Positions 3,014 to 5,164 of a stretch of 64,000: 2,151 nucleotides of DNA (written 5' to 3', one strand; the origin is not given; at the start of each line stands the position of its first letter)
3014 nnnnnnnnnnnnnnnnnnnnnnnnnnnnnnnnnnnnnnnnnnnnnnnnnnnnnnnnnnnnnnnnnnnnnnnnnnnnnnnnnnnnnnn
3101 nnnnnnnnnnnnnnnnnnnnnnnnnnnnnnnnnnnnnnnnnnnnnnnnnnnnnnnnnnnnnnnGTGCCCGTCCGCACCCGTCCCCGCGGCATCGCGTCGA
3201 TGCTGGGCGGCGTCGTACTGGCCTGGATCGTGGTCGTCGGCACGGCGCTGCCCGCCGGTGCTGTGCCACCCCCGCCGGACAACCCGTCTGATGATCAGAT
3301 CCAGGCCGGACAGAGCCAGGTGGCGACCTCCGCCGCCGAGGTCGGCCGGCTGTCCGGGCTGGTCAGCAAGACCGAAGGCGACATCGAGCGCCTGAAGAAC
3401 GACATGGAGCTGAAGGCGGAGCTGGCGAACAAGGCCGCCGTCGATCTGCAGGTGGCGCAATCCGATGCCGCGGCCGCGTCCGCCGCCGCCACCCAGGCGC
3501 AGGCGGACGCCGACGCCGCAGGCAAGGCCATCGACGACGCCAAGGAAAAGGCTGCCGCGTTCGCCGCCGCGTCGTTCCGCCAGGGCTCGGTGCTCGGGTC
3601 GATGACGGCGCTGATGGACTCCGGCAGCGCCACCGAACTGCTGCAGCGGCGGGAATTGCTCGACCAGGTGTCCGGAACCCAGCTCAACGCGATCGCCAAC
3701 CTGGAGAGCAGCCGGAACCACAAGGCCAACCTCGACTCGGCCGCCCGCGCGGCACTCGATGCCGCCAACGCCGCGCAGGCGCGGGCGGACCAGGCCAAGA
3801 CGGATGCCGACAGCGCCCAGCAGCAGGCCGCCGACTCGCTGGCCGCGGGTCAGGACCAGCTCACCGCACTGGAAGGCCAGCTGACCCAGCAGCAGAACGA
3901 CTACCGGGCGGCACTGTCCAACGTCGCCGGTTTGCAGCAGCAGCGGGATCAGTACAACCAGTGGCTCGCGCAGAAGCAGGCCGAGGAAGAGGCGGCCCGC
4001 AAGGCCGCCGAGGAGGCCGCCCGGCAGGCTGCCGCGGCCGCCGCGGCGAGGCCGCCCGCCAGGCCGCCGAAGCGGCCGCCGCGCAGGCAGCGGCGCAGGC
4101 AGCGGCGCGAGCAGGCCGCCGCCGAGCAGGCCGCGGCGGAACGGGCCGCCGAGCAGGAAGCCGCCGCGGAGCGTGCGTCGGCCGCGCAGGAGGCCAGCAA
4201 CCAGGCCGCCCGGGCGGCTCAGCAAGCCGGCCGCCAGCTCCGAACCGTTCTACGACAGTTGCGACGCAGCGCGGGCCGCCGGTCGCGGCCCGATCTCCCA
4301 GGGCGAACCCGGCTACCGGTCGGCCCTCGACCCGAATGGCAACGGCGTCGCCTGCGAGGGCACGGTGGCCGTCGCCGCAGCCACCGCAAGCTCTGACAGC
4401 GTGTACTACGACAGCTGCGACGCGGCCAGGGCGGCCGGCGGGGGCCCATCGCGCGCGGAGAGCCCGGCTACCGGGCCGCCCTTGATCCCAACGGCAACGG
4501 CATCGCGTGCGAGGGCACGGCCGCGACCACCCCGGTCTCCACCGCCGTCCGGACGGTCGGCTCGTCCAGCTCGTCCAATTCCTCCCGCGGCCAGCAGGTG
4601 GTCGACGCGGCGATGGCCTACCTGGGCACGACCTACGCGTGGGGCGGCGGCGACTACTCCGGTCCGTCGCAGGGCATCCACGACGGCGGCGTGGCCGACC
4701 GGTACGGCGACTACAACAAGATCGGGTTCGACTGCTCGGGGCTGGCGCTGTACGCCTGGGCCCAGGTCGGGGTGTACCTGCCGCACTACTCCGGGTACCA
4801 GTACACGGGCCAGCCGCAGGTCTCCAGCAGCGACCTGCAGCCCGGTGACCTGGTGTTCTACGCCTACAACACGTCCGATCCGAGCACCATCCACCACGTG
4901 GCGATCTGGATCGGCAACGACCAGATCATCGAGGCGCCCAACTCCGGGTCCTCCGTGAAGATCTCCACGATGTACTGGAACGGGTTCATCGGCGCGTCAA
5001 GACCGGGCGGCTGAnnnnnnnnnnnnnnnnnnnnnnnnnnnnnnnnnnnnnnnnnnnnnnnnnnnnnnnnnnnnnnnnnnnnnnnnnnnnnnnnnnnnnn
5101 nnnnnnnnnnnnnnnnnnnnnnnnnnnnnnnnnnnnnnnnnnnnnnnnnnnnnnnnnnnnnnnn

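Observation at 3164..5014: RipA-like endopeptidase carrying two Excalibur-type calcium-binding modules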

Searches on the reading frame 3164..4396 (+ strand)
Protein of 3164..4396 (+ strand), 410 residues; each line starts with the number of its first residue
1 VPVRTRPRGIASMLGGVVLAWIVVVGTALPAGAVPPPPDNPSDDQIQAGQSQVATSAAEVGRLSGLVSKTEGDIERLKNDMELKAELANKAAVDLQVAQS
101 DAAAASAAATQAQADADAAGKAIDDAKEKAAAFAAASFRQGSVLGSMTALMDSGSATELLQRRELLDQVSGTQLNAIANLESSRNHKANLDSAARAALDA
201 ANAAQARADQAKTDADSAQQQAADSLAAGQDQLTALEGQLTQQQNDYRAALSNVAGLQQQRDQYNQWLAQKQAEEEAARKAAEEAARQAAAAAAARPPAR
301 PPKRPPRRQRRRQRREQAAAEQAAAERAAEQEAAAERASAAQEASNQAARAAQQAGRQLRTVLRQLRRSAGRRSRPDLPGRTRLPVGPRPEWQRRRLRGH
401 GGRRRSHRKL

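Call 4: search_protein_families(library=pfam, max_evalue=0.1, proteins=[window:3164-4396:+])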
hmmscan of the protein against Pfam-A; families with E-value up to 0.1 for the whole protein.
window:3164-4396:+ (410 aa): 0 families

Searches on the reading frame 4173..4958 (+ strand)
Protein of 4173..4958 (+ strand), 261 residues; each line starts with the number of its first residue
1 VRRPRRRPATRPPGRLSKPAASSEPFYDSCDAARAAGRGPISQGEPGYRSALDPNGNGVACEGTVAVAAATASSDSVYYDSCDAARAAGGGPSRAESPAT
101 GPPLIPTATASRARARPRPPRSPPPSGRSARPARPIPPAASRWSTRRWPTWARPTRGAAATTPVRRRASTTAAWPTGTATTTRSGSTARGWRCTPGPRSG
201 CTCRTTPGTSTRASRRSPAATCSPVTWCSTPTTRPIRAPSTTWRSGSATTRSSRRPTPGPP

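Call 4: search_protein_families(library=pfam, max_evalue=0.1, proteins=[window:4173-4958:+])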
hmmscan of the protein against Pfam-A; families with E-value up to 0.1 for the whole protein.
window:4173-4958:+ (261 aa): 1 family
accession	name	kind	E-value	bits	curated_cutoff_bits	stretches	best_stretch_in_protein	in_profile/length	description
PF05901.16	Excalibur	-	9.5e-16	58.3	22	1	27-62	1-36/36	Excalibur calcium-binding domain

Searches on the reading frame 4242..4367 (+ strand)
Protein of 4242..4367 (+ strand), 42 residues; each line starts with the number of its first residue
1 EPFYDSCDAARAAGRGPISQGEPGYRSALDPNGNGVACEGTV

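Call 61: search_protein_representatives(protein=window:4242-4367:+)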
Query: 42 residues. Proteins with E-value up to 0.001 (for the whole library): 3522; up to 1e-10: 88; up to 1e-30: 0. The best 150 are listed.
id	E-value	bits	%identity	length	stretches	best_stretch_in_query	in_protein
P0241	3.5e-23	95.0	38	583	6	4-40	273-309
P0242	5.0e-23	94.6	53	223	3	3-42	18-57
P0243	3.4e-22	92.0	54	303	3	2-39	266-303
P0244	4.3e-22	91.7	76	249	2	2-41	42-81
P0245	8.6e-21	87.7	61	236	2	3-39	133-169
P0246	9.1e-21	87.6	58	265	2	3-39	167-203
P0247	2.6e-20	86.2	64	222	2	3-41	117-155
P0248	1.1e-19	84.2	61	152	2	1-40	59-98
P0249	1.6e-19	83.8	51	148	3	4-39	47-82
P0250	7.6e-19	81.7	55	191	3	3-39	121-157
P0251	1.1e-18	81.2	59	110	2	2-39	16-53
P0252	1.1e-18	81.1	61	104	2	2-40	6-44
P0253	5.1e-18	79.1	58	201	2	3-39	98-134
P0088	6.7e-18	78.8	59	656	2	3-40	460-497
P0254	1.4e-17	77.8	58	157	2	3-39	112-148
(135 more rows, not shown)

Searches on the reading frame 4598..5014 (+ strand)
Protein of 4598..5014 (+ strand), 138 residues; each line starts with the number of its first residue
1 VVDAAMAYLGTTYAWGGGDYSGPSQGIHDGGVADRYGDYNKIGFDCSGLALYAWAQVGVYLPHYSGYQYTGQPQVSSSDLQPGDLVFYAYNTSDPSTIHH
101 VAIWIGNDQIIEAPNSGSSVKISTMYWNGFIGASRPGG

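Call 4: search_protein_families(library=pfam, max_evalue=0.1, proteins=[window:4598-5014:+])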
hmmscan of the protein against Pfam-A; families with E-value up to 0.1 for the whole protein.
window:4598-5014:+ (138 aa): 2 families
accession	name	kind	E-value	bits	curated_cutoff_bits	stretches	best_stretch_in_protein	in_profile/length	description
PF00877.26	NLPC_P60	-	4e-23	81.8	23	1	10-128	1-94/105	NlpC/P60 family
PF05708.18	Peptidase_C92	-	0.048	14.1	27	1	80-119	2-53/166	Permuted papain-like amidase enzyme, YaeF/YiiX, C92 family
